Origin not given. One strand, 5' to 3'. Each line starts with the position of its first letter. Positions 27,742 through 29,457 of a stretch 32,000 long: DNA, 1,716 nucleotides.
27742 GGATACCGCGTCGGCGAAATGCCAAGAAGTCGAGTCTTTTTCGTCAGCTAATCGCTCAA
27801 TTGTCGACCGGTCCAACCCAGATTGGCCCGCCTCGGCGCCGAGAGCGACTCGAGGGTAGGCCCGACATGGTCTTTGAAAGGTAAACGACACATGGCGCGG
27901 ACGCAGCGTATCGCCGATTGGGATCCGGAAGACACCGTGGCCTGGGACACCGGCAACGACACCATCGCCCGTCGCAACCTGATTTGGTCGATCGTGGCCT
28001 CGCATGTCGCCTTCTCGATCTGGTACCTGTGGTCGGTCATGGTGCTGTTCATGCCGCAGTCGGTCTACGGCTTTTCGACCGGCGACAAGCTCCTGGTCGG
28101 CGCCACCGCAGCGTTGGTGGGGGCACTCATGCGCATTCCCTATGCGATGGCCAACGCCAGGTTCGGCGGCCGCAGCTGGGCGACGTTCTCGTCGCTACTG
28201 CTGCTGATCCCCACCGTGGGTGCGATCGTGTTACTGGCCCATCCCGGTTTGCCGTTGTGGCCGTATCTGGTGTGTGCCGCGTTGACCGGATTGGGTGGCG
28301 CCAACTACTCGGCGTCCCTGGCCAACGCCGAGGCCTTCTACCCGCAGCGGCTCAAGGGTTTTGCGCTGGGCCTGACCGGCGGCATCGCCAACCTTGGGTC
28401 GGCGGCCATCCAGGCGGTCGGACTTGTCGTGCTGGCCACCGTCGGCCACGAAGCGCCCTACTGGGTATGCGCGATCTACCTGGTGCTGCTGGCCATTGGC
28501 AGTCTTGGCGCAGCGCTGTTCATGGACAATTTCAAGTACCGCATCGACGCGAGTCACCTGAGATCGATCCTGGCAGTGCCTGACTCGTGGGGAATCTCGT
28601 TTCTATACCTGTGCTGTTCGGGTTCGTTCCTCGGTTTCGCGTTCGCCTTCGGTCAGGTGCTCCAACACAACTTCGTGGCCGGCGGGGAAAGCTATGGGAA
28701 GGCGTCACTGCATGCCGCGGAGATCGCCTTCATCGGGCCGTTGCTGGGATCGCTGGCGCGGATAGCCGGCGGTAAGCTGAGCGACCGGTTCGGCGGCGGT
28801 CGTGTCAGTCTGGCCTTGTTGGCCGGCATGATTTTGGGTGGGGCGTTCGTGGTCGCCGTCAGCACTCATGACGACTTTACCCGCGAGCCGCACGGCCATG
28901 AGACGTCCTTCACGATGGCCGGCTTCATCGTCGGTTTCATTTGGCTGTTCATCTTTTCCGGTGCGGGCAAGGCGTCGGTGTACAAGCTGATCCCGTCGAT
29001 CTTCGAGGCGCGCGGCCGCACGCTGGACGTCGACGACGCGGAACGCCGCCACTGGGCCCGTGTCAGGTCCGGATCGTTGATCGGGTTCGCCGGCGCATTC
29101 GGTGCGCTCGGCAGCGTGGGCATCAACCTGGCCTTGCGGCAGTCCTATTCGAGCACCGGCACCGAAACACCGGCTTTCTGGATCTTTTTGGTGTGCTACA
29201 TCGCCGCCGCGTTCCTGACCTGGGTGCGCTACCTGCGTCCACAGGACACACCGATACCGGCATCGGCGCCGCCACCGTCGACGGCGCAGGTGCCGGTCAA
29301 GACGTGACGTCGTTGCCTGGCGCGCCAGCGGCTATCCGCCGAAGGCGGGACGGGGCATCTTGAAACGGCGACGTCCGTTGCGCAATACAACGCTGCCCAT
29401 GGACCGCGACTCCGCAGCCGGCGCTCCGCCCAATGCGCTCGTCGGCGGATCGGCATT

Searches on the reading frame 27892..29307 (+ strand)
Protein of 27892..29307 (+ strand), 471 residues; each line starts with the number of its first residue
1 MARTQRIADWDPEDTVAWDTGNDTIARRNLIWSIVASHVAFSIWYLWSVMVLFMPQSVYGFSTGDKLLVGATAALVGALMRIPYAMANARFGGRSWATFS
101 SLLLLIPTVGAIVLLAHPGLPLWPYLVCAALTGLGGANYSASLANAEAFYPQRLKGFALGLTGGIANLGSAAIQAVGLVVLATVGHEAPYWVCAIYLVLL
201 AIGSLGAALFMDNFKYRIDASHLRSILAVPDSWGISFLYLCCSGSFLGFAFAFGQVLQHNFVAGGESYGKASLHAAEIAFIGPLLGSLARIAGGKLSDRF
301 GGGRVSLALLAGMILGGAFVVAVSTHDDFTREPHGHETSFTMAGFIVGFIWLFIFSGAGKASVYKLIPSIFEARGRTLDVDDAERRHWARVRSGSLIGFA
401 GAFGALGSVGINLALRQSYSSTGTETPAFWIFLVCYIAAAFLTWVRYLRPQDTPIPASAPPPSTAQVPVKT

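Call 42: search_protein_families(library=ncbifam, proteins=[window:27892-29307:+], max_evalue=0.00001)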
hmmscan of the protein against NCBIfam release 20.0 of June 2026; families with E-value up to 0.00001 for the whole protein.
window:27892-29307:+ (471 aa): 2 families
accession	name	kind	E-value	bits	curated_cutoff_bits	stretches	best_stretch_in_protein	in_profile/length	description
TIGR00886.1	2A0108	subfamily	1.2e-61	208.8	311.7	1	28-407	1-367/368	NarK family nitrate/nitrite MFS transporter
NF011608.0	PRK15034.1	subfamily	1.2e-56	192.6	836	1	7-449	13-456/462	nitrate/nitrite transporter NarU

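Call 43: search_protein_families(library=pfam, proteins=[window:27892-29307:+], max_evalue=0.001)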
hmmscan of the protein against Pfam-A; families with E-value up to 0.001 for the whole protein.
window:27892-29307:+ (471 aa): 1 family
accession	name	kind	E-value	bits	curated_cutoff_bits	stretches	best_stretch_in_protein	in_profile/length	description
PF07690.21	MFS_1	-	1.7e-18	67.1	33.4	1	40-375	9-329/347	Major Facilitator Superfamily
